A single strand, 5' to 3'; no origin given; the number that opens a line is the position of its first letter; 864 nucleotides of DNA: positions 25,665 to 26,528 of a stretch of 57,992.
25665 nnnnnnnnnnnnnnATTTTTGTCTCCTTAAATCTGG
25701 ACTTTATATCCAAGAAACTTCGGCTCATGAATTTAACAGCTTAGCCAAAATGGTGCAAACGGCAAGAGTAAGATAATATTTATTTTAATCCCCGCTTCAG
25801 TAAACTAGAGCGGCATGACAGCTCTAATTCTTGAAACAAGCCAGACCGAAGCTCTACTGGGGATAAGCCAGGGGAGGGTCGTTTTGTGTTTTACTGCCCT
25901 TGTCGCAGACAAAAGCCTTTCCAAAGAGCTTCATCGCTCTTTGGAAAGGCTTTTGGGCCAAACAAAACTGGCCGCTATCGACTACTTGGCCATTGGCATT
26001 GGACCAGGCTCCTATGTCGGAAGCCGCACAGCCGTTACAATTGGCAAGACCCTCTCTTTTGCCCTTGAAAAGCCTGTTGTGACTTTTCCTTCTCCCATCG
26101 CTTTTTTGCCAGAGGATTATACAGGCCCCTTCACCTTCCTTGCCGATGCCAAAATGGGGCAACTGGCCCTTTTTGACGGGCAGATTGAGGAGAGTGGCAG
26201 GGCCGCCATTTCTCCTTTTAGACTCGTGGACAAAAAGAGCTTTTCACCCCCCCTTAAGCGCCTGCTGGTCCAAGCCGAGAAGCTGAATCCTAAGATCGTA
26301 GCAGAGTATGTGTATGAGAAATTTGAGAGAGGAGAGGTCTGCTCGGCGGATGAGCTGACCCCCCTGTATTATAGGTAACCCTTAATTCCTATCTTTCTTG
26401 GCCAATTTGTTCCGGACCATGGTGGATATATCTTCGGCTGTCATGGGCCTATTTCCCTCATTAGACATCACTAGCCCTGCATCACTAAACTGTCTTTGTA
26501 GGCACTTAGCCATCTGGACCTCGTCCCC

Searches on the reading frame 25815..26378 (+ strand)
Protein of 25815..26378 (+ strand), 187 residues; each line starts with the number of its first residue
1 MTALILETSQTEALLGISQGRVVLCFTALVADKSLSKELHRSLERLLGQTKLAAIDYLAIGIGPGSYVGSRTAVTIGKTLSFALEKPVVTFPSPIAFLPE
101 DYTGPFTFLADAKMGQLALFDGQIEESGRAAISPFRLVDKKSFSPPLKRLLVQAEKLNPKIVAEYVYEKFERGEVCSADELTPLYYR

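Call 58: search_protein_families(library=pfam, proteins=[window:25815-26378:+], max_evalue=0.01)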
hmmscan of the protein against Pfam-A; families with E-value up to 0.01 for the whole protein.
window:25815-26378:+ (187 aa): 1 family
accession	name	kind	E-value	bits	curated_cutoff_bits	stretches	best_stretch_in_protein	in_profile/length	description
PF00814.31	TsaD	-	6.5e-11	42.9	24.8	1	30-127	24-129/264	tRNA N6-adenosine threonylcarbamoyltransferase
